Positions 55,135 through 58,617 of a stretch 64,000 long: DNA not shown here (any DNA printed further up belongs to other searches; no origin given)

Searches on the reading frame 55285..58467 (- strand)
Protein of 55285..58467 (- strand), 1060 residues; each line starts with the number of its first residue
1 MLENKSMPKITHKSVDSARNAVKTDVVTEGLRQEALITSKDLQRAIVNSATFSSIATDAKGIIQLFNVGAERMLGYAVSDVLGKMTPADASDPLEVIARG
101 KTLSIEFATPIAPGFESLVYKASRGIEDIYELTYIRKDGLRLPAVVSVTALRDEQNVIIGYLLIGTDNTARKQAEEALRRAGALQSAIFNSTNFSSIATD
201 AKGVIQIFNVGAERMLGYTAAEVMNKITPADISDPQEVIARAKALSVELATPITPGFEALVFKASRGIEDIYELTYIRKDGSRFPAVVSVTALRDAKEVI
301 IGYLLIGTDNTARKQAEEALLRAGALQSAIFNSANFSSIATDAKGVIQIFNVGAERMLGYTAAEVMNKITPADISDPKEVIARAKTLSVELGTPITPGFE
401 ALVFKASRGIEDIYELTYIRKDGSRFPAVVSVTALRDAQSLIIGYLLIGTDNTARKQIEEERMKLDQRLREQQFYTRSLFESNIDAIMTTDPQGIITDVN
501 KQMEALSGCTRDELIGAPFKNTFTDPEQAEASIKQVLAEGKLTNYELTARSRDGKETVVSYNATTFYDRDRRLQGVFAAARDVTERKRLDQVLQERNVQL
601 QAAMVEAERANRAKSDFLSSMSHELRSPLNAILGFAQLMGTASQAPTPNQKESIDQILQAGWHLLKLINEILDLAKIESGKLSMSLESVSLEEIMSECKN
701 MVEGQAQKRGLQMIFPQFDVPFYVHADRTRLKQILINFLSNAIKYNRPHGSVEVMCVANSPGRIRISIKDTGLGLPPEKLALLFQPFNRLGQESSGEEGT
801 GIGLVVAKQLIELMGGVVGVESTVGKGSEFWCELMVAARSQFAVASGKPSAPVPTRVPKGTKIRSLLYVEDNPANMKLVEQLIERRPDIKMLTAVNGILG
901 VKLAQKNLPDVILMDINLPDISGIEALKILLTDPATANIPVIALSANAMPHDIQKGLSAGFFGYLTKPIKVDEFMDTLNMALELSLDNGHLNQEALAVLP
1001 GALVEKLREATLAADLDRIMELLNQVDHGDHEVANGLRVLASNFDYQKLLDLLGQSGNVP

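Call 10: search_protein_families(library=pfam, proteins=[window:55285-58467:-])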
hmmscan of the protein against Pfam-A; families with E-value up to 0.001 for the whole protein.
window:55285-58467:- (1060 aa): 9 families
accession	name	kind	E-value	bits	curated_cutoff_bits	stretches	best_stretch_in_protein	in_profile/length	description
PF13426.13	PAS_9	-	2.7e-48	162.9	27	4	485-585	2-103/103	PAS domain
PF00989.32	PAS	-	1.1e-45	154.8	22.6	4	477-583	4-113/113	PAS fold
PF08448.16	PAS_4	-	1.8e-29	102.6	23.1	1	480-588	1-110/110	PAS fold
PF02518.31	HATPase_c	-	1.7e-26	93.3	26.4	1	727-834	2-107/111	Histidine kinase-, DNA gyrase B-, and HSP90-like ATPase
PF00072.30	Response_reg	-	1e-22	80.8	30.2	1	867-978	2-110/111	Response regulator receiver domain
PF00512.31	HisKA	-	8.8e-20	71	26.9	1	613-680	1-66/66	His Kinase A (phospho-acceptor) domain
PF13188.13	PAS_8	-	2.2e-09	37.3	21.8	1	477-530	4-54/65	PAS domain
PF08447.18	PAS_3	-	3e-07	31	25.6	0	497-574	2-83/89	PAS fold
PF24820.1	Diguanyl_cycl_sensor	-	0.00018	21.9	28.1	0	484-563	6-83/109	Diguanylate cyclase-like sensor domain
